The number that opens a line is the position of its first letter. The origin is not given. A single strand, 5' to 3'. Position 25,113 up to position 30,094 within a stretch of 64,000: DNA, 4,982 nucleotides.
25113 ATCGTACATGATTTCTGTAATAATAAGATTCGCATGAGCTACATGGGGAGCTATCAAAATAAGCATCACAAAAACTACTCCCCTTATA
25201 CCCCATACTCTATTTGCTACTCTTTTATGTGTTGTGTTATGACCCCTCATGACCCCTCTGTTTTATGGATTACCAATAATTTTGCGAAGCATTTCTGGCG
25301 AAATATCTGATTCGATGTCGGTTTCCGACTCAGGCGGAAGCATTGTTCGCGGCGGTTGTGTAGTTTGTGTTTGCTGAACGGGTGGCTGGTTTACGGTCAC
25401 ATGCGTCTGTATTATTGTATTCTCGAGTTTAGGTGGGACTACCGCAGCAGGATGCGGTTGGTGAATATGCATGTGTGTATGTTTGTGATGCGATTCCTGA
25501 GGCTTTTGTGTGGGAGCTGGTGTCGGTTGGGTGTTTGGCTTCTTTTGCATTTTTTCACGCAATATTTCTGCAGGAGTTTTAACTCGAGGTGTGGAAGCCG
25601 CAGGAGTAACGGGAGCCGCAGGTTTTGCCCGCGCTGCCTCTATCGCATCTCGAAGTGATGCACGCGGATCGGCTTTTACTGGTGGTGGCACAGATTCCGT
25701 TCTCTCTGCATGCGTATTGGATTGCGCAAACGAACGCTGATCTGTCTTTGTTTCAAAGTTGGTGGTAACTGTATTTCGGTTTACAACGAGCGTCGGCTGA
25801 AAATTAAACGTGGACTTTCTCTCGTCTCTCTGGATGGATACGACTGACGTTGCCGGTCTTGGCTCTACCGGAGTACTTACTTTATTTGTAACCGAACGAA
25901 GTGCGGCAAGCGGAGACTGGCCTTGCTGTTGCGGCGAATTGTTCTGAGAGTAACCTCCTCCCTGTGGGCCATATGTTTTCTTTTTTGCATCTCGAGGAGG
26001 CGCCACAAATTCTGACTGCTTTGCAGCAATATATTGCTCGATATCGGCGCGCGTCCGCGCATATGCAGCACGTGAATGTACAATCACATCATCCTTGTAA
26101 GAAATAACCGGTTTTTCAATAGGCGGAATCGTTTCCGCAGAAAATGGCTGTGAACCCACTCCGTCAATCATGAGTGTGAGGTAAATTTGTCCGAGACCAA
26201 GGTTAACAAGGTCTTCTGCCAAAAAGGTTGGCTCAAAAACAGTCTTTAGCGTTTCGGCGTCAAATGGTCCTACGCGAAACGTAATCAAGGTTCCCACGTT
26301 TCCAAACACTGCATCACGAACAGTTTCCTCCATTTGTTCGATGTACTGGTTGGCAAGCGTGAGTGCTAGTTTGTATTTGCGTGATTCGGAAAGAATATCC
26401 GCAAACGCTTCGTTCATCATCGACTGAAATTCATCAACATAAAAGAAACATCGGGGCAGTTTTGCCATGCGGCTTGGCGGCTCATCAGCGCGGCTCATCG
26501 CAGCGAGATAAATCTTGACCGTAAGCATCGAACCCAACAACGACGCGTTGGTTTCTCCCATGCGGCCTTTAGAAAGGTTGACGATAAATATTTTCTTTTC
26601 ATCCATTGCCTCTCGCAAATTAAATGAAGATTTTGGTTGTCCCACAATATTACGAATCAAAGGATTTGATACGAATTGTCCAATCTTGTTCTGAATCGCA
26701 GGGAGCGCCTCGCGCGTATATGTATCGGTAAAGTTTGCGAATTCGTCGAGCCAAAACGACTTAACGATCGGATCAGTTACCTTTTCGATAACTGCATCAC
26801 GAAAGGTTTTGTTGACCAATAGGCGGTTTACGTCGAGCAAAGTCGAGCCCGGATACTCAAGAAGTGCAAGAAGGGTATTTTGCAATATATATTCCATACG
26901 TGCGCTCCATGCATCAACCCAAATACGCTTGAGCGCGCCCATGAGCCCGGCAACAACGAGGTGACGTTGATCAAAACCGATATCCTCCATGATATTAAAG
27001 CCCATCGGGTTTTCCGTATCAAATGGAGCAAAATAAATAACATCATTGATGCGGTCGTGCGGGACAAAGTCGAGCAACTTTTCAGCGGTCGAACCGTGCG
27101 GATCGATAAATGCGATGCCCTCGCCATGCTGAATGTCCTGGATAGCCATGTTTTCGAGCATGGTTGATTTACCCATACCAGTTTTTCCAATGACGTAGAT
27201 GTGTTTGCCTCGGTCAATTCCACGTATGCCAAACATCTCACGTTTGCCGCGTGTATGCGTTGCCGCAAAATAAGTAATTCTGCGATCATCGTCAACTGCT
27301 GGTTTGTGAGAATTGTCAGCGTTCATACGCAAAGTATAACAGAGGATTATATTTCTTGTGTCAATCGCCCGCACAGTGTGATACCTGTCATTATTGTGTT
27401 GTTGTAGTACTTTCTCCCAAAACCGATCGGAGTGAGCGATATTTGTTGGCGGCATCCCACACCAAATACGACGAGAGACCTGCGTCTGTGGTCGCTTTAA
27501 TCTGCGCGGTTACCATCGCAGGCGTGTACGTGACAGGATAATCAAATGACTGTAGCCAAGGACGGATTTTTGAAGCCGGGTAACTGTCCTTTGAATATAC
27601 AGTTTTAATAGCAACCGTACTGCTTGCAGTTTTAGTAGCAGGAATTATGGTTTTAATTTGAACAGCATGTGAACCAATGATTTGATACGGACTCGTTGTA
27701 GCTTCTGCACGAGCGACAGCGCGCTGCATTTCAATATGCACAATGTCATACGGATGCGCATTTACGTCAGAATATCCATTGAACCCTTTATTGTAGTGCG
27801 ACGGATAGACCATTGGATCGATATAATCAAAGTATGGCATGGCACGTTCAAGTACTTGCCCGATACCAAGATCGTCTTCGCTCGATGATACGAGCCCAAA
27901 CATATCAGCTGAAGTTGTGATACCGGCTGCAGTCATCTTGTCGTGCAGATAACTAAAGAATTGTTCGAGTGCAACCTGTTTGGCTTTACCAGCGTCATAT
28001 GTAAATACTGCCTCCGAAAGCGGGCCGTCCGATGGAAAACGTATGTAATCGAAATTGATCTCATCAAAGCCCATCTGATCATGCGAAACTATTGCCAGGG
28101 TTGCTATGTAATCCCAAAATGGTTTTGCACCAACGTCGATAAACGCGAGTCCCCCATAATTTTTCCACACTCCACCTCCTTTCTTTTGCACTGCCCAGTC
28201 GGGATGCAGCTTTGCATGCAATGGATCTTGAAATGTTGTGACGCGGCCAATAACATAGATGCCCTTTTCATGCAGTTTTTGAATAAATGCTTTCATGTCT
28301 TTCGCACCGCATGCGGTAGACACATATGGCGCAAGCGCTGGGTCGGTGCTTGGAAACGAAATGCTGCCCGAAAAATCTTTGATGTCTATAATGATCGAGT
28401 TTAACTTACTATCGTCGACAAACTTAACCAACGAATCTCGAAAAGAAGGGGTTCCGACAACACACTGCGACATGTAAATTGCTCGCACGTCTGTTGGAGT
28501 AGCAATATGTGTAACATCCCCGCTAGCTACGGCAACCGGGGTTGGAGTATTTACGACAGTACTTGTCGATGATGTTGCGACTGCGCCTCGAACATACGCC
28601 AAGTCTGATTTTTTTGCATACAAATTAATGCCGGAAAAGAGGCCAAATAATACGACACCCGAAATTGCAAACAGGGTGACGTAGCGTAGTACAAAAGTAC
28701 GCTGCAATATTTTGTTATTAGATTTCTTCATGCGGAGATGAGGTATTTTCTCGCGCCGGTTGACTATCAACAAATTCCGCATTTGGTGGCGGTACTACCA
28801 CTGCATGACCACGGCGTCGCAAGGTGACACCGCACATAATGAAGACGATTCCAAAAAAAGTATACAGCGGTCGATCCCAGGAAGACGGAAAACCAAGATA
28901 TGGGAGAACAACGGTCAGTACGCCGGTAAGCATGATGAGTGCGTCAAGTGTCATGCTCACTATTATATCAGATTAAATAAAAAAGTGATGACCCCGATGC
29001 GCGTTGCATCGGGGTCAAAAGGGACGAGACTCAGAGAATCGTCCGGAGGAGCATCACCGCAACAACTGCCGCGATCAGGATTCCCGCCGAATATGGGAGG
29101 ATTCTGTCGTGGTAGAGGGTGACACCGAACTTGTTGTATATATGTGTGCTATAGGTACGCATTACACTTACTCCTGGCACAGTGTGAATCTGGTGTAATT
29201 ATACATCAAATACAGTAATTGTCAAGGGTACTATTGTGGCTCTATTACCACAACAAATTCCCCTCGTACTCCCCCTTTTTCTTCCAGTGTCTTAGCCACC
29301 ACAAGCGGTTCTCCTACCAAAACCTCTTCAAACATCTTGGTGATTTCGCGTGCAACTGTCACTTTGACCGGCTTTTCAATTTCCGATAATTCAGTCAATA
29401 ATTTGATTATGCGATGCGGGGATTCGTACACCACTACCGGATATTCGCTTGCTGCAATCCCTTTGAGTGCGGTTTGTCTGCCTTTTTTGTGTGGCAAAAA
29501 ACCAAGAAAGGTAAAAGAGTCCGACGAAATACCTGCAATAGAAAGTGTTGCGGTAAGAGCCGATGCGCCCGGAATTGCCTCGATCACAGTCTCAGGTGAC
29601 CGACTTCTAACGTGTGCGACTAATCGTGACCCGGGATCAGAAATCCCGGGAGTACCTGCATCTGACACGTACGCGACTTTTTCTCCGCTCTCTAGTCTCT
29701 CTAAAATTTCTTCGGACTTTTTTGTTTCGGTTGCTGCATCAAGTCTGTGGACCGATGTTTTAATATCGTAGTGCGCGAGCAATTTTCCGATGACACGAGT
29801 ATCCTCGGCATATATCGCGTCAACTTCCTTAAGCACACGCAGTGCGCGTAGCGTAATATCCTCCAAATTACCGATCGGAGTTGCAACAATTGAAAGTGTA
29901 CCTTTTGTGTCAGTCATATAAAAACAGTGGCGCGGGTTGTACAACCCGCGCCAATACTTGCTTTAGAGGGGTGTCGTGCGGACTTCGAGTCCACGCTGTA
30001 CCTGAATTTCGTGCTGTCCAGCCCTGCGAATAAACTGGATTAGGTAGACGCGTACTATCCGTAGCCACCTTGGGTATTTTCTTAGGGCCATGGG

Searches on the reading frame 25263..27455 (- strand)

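Call 23: search_protein_families(library=ncbifam, proteins=[window:25263-27455:-], max_evalue=0.001)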
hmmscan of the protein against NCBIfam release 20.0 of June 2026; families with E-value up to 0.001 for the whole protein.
window:25263-27455:- (730 aa): 4 families
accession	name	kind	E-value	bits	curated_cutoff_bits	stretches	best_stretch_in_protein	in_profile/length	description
TIGR03743.1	SXT_TraD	subfamily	3.9e-12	45.4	366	2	71-122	163-214/636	conjugative transfer system coupling protein TraD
NF045973.1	conju_CD1115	equivalog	3.9e-09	35.9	250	1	263-402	226-364/442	VirD4-like conjugal transfer protein, CD1115 family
TIGR03754.1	conj_TOL_TraD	equivalog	1.5e-07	30.3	647.55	1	78-122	175-219/643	type IV conjugative transfer system coupling protein TraD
NF053655.1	CedD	equivalog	0.00011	21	600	1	72-137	210-275/527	DNA-translocating ATPase CedD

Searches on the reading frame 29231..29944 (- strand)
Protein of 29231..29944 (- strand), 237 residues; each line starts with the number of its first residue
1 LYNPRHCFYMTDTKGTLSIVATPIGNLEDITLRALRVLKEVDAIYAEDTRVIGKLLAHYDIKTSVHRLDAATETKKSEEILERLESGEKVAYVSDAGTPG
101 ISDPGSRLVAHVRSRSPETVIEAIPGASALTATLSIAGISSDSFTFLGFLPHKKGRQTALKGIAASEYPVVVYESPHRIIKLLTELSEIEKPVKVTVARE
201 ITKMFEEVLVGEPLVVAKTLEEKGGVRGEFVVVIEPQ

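Call 55: search_protein_families(library=pfam, proteins=[window:29231-29944:-], max_evalue=0.00001)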
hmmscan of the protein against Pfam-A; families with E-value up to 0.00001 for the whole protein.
window:29231-29944:- (237 aa): 1 family
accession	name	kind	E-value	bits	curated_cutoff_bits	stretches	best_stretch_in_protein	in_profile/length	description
PF00590.25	TP_methylase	-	9.8e-33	114.3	27.8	1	16-211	1-206/212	Tetrapyrrole (Corrin/Porphyrin) Methylases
